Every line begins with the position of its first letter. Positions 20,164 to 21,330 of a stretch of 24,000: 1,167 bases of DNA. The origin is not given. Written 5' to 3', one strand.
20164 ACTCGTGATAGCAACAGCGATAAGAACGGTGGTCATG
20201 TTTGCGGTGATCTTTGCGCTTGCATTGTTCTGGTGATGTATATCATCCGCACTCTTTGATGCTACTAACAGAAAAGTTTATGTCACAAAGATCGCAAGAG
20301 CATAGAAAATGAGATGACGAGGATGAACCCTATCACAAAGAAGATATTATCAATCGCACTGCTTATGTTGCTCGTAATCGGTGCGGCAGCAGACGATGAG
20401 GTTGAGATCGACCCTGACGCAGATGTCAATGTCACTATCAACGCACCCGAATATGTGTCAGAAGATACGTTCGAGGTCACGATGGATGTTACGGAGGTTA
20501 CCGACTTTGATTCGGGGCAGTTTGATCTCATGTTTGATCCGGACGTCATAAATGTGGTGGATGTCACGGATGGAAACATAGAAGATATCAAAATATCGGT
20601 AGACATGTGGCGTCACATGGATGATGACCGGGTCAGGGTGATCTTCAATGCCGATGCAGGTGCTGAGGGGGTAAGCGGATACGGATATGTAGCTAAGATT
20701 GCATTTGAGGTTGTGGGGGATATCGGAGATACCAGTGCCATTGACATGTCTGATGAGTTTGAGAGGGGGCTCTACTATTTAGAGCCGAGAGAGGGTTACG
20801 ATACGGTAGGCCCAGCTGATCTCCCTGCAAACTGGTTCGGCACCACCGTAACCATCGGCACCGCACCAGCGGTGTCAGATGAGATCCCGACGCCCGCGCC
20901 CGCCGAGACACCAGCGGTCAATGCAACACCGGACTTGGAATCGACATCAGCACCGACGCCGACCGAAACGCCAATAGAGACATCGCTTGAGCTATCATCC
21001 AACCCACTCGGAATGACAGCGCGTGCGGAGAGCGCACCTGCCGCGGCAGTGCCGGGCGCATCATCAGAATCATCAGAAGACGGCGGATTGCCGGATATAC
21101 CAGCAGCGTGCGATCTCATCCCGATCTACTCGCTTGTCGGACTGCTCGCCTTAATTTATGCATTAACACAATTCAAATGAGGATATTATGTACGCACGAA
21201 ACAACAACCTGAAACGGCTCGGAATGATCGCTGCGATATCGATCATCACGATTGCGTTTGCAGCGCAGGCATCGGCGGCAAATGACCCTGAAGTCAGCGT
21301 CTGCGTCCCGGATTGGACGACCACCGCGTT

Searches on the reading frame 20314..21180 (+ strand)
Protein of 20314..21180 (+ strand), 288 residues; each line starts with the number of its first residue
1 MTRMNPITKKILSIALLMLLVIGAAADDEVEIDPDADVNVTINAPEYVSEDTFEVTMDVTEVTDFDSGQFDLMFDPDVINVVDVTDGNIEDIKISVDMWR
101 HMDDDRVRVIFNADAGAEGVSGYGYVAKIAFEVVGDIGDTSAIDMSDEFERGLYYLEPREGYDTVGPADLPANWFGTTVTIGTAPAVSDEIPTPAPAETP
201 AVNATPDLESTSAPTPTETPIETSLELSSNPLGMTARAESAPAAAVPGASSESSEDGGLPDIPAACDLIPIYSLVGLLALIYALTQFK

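Call 9: search_protein_families(library=pfam, proteins=[window:20314-21180:+], max_evalue=0.01)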
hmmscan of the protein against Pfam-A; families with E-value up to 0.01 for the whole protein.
window:20314-21180:+ (288 aa): 1 family
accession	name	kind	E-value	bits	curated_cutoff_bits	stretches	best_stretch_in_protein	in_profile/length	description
PF00963.24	Cohesin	-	1.8e-10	41.6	24.1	1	38-147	1-116/139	Cohesin domain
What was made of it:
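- On Type I dockerin (Pfam PF00404 Dockerin_1): Cohesin genes are present in the window (20314-22933, and modules within the giant protein; call 9), but no binding test is possible here.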
